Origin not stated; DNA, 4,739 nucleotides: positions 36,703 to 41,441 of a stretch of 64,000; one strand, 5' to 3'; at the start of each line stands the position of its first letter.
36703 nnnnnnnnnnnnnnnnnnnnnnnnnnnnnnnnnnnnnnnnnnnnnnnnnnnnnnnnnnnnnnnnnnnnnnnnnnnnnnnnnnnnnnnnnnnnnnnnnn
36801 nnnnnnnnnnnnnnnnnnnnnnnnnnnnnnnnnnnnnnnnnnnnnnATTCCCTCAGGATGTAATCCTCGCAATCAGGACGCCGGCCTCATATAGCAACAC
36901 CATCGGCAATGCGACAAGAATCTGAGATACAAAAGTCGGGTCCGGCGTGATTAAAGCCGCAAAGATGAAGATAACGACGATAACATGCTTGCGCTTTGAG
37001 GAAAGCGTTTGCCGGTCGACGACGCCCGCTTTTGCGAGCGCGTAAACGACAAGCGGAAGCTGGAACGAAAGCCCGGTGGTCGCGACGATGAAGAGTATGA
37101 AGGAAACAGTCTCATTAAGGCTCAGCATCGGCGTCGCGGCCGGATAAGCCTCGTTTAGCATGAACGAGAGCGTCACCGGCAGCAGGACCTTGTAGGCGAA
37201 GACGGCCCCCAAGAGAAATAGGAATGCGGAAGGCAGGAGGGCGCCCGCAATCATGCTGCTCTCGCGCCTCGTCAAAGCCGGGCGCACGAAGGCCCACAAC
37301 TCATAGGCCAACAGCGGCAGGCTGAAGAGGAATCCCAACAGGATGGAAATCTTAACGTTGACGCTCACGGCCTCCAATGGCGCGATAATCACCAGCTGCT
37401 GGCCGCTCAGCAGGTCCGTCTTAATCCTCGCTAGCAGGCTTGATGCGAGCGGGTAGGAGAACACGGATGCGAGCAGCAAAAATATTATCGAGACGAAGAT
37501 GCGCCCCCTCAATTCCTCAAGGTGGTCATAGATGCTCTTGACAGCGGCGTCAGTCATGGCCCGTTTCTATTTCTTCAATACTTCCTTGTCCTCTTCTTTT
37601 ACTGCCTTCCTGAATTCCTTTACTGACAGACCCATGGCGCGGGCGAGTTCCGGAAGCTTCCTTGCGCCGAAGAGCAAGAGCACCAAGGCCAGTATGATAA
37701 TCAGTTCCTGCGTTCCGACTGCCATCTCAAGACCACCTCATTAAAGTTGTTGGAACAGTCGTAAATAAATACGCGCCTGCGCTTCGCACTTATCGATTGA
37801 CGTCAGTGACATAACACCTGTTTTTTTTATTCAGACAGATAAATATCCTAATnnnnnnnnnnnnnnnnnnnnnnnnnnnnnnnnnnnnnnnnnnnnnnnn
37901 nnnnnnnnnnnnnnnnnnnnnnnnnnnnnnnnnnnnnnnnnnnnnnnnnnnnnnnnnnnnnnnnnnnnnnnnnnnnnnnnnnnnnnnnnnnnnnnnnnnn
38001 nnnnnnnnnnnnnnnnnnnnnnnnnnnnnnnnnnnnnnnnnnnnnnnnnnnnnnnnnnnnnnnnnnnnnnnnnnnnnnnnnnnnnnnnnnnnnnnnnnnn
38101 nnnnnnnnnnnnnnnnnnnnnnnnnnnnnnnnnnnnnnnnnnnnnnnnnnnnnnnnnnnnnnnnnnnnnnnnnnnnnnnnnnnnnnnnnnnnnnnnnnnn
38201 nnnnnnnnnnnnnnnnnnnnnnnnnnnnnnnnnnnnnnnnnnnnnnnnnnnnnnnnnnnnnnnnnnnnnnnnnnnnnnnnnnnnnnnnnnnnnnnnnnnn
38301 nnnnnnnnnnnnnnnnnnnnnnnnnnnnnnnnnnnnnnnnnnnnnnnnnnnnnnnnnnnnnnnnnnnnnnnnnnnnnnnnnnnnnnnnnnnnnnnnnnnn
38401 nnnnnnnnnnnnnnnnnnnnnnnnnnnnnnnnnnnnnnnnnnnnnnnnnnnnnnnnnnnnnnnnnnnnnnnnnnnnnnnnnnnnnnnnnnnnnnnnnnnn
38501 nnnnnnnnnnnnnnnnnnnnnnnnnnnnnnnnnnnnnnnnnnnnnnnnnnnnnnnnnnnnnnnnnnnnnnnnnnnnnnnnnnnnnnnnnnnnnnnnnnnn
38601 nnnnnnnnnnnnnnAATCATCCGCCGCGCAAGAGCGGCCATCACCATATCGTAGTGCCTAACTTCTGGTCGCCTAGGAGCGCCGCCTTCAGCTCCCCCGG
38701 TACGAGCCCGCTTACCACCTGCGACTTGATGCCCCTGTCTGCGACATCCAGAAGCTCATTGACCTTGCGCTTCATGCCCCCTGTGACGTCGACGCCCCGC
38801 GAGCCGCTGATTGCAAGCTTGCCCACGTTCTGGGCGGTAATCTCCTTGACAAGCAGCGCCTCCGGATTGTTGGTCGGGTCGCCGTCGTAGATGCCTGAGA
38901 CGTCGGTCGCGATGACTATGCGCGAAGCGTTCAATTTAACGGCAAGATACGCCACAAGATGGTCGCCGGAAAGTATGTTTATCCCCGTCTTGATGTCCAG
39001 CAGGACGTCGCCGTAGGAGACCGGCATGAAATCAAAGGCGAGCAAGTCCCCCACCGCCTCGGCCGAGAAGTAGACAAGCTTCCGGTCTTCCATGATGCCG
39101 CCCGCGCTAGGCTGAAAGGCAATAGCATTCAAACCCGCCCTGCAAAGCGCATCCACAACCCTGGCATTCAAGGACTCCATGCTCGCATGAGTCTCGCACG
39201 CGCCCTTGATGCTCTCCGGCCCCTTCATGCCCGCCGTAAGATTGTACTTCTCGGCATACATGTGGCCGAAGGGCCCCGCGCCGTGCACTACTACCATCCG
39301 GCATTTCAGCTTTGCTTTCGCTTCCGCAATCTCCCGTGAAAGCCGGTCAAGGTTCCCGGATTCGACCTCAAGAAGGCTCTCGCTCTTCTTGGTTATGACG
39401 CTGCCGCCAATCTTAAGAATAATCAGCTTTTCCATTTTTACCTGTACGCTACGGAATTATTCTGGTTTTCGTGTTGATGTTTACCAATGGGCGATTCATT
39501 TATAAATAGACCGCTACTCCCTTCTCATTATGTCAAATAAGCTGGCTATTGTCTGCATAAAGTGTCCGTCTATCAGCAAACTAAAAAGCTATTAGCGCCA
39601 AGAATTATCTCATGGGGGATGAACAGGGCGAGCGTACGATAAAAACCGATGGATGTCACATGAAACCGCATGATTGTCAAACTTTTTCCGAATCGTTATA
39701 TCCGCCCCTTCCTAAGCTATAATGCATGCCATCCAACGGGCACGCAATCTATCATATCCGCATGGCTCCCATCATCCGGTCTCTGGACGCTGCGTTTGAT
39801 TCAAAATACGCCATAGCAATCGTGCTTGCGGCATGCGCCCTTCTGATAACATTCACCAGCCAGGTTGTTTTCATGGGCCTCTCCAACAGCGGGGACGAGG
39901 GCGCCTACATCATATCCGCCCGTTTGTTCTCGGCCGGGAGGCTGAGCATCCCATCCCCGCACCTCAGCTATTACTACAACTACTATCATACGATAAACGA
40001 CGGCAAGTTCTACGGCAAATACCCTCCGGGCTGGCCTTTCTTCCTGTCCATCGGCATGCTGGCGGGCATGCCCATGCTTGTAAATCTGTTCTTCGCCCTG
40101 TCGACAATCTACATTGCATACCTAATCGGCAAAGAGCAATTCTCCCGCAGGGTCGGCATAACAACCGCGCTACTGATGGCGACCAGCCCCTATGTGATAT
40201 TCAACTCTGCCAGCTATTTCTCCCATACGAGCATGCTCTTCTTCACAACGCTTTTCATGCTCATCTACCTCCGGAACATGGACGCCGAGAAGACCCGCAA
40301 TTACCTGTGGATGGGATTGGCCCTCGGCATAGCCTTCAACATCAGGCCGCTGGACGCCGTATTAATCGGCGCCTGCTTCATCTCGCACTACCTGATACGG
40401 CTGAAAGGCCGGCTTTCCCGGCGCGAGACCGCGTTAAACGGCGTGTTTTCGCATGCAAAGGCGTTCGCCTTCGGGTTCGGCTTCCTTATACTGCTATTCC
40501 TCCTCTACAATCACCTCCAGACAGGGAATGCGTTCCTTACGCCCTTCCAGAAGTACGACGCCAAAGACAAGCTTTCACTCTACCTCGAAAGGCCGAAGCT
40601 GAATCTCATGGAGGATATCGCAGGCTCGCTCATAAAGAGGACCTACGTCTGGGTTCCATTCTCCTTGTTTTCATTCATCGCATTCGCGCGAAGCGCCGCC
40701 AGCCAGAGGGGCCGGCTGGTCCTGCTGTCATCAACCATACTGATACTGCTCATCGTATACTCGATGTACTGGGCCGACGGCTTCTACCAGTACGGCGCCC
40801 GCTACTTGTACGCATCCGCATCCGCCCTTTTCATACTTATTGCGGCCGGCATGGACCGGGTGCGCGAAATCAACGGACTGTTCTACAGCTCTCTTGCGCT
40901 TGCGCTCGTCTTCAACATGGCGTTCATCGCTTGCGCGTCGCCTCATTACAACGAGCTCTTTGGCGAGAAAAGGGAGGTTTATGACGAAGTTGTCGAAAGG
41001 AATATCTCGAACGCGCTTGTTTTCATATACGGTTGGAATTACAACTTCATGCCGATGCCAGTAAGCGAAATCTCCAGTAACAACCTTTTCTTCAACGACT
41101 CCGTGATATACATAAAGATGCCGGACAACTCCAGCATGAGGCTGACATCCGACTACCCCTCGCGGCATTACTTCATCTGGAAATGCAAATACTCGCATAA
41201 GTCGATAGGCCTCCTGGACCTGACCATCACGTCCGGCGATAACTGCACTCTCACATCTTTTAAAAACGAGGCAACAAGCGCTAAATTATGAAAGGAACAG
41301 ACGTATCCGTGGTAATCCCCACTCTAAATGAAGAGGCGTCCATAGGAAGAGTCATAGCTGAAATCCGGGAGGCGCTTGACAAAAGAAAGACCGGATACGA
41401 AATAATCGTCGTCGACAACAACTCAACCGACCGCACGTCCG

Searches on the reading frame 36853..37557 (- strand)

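Call 22: search_protein_families(library=pfam, proteins=[window:36853-37557:-], max_evalue=0.01)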
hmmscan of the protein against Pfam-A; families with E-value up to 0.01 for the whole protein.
window:36853-37557:- (234 aa): 1 family
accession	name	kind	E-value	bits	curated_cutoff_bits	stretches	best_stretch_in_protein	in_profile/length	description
PF00902.23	TatC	-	1.7e-58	198.3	25.1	1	11-218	1-208/208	Sec-independent protein translocase protein (TatC)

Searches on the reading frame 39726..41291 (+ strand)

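Call 22: search_protein_families(library=pfam, proteins=[window:39726-41291:+], max_evalue=0.01)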
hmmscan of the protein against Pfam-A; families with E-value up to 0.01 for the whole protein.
window:39726-41291:+ (521 aa): 2 families
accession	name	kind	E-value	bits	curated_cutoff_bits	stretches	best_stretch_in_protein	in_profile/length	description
PF13231.12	PMT_2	-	3.8e-11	43.9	26.1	1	118-230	26-138/160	Dolichyl-phosphate-mannose-protein mannosyltransferase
PF02366.24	PMT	-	0.0014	18.7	22.7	1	115-203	85-174/245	Dolichyl-phosphate-mannose-protein mannosyltransferase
